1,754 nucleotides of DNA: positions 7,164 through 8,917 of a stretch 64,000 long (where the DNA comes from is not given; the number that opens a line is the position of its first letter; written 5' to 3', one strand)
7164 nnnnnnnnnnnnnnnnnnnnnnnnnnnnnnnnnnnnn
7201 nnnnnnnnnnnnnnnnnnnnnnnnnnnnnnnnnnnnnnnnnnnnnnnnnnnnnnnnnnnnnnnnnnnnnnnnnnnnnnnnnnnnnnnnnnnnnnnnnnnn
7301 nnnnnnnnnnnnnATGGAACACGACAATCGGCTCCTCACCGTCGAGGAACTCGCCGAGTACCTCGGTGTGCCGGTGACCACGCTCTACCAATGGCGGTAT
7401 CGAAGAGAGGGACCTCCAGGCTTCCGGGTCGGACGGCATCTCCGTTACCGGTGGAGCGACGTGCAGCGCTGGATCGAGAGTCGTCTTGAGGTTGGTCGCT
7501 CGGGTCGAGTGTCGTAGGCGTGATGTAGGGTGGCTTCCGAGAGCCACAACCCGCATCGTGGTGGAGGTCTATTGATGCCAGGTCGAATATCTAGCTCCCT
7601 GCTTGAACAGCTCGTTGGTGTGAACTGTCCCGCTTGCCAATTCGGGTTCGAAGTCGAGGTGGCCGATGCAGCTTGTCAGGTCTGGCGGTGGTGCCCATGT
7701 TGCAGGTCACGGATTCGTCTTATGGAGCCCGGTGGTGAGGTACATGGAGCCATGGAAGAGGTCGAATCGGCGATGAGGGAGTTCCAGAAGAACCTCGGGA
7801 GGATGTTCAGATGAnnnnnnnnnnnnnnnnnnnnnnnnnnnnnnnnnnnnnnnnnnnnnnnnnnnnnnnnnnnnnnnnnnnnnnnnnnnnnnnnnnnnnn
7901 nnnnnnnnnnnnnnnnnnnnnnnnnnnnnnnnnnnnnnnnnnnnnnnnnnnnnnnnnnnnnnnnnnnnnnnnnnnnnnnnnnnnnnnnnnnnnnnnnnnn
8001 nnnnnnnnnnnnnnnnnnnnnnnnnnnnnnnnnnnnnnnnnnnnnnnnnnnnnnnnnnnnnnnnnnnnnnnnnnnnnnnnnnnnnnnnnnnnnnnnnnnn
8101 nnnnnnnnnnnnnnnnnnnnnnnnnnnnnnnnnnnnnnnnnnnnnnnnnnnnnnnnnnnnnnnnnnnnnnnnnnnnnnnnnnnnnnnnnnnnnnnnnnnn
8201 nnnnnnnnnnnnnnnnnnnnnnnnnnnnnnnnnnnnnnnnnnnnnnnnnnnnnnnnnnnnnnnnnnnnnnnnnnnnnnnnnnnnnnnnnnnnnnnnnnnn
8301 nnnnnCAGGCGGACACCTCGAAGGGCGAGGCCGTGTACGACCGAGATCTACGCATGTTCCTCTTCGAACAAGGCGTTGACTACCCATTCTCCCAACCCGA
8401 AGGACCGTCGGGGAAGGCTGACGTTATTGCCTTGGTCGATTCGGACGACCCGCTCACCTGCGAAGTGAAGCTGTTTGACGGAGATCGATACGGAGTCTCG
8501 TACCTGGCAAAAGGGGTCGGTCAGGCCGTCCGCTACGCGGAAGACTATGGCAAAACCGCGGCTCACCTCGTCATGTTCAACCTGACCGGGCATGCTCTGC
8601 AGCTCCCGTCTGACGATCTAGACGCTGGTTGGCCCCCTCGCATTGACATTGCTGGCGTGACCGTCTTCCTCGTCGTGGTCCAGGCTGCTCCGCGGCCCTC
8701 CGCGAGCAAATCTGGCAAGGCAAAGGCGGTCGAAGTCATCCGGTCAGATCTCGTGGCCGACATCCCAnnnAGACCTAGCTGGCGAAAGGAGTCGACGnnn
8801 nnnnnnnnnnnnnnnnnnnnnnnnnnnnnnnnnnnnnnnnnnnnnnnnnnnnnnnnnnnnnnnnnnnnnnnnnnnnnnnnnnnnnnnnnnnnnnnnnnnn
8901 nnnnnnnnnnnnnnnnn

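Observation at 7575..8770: Zn-ribbon + PD-(D/E)xK-like gene pair embedded inside the xis-int operon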

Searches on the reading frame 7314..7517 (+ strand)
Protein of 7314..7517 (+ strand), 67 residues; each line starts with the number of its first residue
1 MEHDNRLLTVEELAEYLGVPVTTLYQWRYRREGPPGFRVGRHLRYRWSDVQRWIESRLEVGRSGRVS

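Call 3: search_protein_families(library=pfam, proteins=[window:7314-7517:+], max_evalue=1)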
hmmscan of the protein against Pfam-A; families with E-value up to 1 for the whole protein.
window:7314-7517:+ (67 aa): 20 families
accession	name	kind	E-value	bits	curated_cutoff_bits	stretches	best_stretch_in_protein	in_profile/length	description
PF12728.13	HTH_17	-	6.1e-16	58.9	27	1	7-57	1-50/51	Helix-turn-helix domain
PF13384.12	HTH_23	-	3.6e-06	27.1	24.6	1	8-36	18-48/50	Homeodomain-like domain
PF13022.12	HTH_Tnp_1_2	-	0.0011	19.5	27.9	1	3-30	22-49/122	Helix-turn-helix of insertion element transposase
PF13411.12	MerR_1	-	0.0022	18.5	21.6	1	9-52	2-45/69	MerR HTH family regulatory protein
PF01527.26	HTH_Tnp_1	-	0.0026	18.4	24.1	1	9-30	25-46/75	Transposase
PF21531.3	Rv2175c_wHTH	-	0.003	18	27.1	1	3-27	11-35/57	DNA-binding protein Rv2175c, wHTH domain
PF01381.28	HTH_3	-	0.0032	17.9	23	1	7-27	9-29/55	Helix-turn-helix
PF07022.19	Phage_CI_repr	-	0.012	16.4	22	1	11-31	16-36/65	Bacteriophage CI repressor helix-turn-helix domain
PF13518.12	HTH_28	-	0.021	15.3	25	1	9-28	14-33/52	Helix-turn-helix domain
PF08281.18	Sigma70_r4_2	-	0.022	14.8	25.7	1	8-30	27-49/54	Sigma-70, region 4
PF00376.29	MerR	-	0.039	14.2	28.2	1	9-27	1-19/38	MerR family regulatory protein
PF20432.4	Xre-like-HTH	-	0.04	14.6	25.8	1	8-32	24-47/63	Antitoxin Xre-like helix-turn-helix domain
PF08279.18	HTH_11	-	0.046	14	25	1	2-26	11-34/55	HTH domain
PF14317.12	YcxB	-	0.053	13.7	23.3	1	42-56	14-28/61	YcxB-like protein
PF16677.11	GP3_package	-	0.08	13.5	29.4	1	4-32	30-58/105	DNA-packaging protein gp3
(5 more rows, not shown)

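Call 5: search_protein_families(library=phrogs, proteins=[window:7314-7517:+], max_evalue=1)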
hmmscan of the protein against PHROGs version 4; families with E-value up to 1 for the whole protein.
window:7314-7517:+ (67 aa): 36 families (the best 25 are shown)
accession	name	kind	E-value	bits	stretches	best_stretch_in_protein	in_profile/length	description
phrog_66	-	integration and excision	1.7e-12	48.7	1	3-62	89-148/412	excisionase and transcriptional regulator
phrog_597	-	DNA, RNA and nucleotide metabolism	9e-10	39.9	1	4-65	109-172/200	DNA binding protein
phrog_668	-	DNA, RNA and nucleotide metabolism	9.2e-09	36.2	1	3-59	59-115/181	HTH DNA binding protein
phrog_7338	-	unknown function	2.8e-07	31.7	1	3-59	26-82/87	-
phrog_15534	-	DNA, RNA and nucleotide metabolism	5.2e-06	27.9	1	4-55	40-89/93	HTH DNA binding protein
phrog_4745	-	DNA, RNA and nucleotide metabolism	2.2e-05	25.2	1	2-59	26-89/107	DNA binding protein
phrog_2474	-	transcription regulation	0.00033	21.5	1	5-52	46-94/118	MerR-like transcriptional regulator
phrog_10045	-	DNA, RNA and nucleotide metabolism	0.00076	20.3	1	5-51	18-64/74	HTH DNA binding protein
phrog_25262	-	unknown function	0.0035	18.3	1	6-57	33-84/106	-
phrog_8008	-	DNA, RNA and nucleotide metabolism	0.0037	17.9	1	10-30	17-37/66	DNA binding protein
phrog_1553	-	integration and excision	0.0094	16.5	1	5-38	2-35/65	excisionase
phrog_6401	-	DNA, RNA and nucleotide metabolism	0.0096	16.8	1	5-57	7-59/64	DNA binding protein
phrog_7344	-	head and packaging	0.014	16.6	1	4-29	28-50/161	terminase small subunit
phrog_409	-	transcription regulation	0.018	16.6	1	9-30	26-47/127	transcriptional regulator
phrog_35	-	transcription regulation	0.019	16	1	9-36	88-114/181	transcriptional repressor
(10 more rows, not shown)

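Call 6: search_protein_families(library=ncbifam, proteins=[window:7314-7517:+], max_evalue=1)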
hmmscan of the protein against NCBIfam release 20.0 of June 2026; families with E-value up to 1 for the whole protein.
window:7314-7517:+ (67 aa): 6 families
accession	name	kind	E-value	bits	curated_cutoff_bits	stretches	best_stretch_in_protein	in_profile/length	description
NF047737.1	antiphage_MADS1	equivalog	7.5e-12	45.3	80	1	6-54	2-49/49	methylation-associated defense system helix-turn-helix domain-containing protein MAD1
TIGR01764.1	excise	domain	3.8e-10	40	28.8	1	7-55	1-48/49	excisionase family DNA-binding protein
NF046037.1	carphisopro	domain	0.01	16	38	1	10-31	11-32/54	carph-isopro domain-containing protein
NF033787.1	HTH_BldC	subfamily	0.039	13.8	77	1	6-52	1-47/49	BldC family transcriptional regulator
NF007481.0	PRK10072.1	equivalog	0.069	13.6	110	1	8-34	47-73/96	HTH-type transcriptional regulator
NF041265.1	NadS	equivalog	0.2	11.9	60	1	9-37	45-73/94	NadS family protein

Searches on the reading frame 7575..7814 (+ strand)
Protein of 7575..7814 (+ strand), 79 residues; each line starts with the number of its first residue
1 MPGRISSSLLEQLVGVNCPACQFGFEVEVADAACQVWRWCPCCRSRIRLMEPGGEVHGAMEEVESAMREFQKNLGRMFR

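Call 3: search_protein_families(library=pfam, proteins=[window:7575-7814:+], max_evalue=1)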
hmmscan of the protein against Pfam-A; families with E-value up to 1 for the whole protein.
window:7575-7814:+ (79 aa): 1 family
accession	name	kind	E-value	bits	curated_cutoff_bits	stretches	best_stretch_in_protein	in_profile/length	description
PF22191.2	IBR_1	-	0.074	13.4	27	1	15-28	3-16/47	IBR domain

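Call 4: search_protein_families(library=padloc, proteins=[window:7575-7814:+], max_evalue=1)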
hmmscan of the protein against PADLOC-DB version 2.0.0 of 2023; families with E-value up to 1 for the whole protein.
window:7575-7814:+ (79 aa): 0 families

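Call 5: search_protein_families(library=phrogs, proteins=[window:7575-7814:+], max_evalue=1)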
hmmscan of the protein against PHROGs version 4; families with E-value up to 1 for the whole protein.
window:7575-7814:+ (79 aa): 3 families
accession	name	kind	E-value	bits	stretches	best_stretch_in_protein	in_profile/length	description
phrog_21525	-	unknown function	0.0015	20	1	13-47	69-103/108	-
phrog_4875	-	unknown function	0.034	15.3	1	16-72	13-61/77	-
phrog_1380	-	unknown function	0.26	12.5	1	33-76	15-58/62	-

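Call 6: search_protein_families(library=ncbifam, proteins=[window:7575-7814:+], max_evalue=1)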
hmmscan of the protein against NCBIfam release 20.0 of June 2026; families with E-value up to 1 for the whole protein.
window:7575-7814:+ (79 aa): 1 family
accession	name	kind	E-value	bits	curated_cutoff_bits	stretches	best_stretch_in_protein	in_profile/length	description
NF041374.1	GDCCVxC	domain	0.0016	18.6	40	1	16-48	3-35/58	GDCCVxC domain-containing (seleno)protein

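Call 83: search_protein_families(library=pfam, alignment_id=A7, max_evalue=1)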
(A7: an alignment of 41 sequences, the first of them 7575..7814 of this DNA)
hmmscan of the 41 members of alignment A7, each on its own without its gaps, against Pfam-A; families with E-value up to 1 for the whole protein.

A. member 1, window:7575-7814:+ (79 aa): 1 family
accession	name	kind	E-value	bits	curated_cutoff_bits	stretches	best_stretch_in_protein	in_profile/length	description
PF22191.2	IBR_1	-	0.074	13.4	27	1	15-28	3-16/47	IBR domain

B. families by the number of members that match (of 41 scanned): 119 families (the first 25 are shown)
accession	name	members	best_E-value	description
PF25206.1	DUF7836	29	0.0003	Domain of unknown function (DUF7836)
PF14354.12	Lar_restr_allev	25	0.00055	Restriction alleviation protein Lar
PF05129.18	Zn_ribbon_Elf1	21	0.00042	Transcription elongation factor Elf1 like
PF14369.11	Zn_ribbon_19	17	0.003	zinc-ribbon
PF09723.15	Zn_ribbon_8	15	0.0025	Zinc ribbon domain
PF13248.11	Zn_ribbon_3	14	0.00012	zinc-ribbon domain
PF23499.1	YnfU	14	0.00077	YnfU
PF22191.2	IBR_1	14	0.0018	IBR domain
PF13717.11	Zn_ribbon_4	13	2.2e-05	zinc-ribbon domain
PF21344.3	Zn_ribbon_LysW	13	0.00033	Alpha-aminoadipate carrier protein LysW-like, globular domain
PF06044.18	DpnI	12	0.011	Dam-replacing family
PF24441.1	DUF7560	12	0.013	Family of unknown function (DUF7560)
PF02150.21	Zn_ribbon_RPB9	11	0.0013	RNA polymerases M/15 Kd subunit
PF08271.17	Zn_Ribbon_TF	11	0.007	TFIIB zinc-binding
PF01155.25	HypA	11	0.022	Hydrogenase/urease nickel incorporation, metallochaperone, hypA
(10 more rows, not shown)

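Call 84: search_solved_structures(query=A7, max_evalue=10, show_alignments=2)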
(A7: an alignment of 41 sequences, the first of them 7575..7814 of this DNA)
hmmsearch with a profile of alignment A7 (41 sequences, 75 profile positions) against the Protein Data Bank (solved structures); distinct sequences matched with E-value up to 10: 35.
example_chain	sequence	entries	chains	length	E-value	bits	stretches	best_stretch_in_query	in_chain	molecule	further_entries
8a3k_UNK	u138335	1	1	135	0.00079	22.1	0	50-73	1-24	sc-apCC-4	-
7ob9_I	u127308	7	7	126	0.013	18.2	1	9-42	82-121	DNA-directed RNA polymerase I subunit RPA12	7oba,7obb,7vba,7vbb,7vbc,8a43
8qaf_A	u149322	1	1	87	0.02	17.6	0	48-73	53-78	sc-apCC-8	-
5k2m_E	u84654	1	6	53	0.038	16.7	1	12-48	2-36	Probable lysine biosynthesis protein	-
2kae_A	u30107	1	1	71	0.07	15.9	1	11-39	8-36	GATA-type transcription factor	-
4x33_A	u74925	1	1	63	0.096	15.4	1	3-46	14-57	Diphthamide biosynthesis protein 3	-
6zxw_H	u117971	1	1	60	0.15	14.9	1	12-47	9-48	Uncharacterized protein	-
1yws_A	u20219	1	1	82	0.18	14.5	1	3-46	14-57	protein YBL071w-A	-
1yop_A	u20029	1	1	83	0.19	14.5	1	3-46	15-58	Kti11p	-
4okh_A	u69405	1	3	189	0.2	14.4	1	38-71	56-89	Calpain-3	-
5ax2_A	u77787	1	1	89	0.23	14.3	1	3-46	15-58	Diphthamide biosynthesis protein 3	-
9e6q_Ah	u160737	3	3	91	0.24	14.2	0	8-22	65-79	eL42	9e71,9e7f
3ir9_A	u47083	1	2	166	0.29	13.9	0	4-22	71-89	Peptide chain release factor subunit 1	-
4c7n_B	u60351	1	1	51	0.36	13.6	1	52-74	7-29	SYNTHETIC ALPHA-HELIX, IM10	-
4v6w_Co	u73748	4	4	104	0.49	13.2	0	7-25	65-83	60S ribosomal protein L36A | TA01007p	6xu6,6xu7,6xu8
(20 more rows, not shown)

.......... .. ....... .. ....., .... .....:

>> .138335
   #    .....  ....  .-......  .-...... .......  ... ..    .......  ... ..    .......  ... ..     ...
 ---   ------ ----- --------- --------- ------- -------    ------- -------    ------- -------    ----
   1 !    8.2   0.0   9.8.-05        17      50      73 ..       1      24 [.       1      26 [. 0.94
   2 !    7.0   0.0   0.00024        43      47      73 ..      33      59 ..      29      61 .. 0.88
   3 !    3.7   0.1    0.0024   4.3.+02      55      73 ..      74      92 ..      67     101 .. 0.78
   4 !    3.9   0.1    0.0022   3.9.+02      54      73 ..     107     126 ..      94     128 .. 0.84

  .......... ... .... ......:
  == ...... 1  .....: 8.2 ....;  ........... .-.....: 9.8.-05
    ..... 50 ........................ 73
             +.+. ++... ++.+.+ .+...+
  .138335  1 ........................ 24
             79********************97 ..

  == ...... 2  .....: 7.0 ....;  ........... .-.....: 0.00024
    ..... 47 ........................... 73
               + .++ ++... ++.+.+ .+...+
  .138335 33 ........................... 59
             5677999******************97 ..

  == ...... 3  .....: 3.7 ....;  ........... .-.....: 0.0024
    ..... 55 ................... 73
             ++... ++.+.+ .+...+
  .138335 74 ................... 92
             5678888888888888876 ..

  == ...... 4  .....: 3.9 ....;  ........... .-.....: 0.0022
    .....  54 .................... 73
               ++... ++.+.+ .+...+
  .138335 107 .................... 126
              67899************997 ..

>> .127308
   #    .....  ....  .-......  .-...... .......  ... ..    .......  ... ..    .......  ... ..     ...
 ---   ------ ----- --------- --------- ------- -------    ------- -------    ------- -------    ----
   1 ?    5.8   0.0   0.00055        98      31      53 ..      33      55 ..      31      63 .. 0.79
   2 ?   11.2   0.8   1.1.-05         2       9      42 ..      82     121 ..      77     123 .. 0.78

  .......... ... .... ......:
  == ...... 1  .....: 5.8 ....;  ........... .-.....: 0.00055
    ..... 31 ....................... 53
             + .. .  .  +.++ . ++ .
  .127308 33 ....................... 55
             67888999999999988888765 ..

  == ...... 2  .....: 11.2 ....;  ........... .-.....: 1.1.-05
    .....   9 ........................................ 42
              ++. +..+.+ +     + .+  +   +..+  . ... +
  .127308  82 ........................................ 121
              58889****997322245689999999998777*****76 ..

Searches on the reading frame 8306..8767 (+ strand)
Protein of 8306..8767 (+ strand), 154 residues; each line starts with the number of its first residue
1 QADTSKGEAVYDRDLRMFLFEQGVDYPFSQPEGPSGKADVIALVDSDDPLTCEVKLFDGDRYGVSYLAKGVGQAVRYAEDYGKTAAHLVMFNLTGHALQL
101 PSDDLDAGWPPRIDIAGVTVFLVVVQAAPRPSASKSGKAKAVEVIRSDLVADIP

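Call 70: search_solved_structures(query=A5, max_evalue=10, show_alignments=5)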
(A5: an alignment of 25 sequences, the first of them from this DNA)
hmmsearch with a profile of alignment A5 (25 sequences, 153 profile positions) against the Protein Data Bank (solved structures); distinct sequences matched with E-value up to 10: 0.
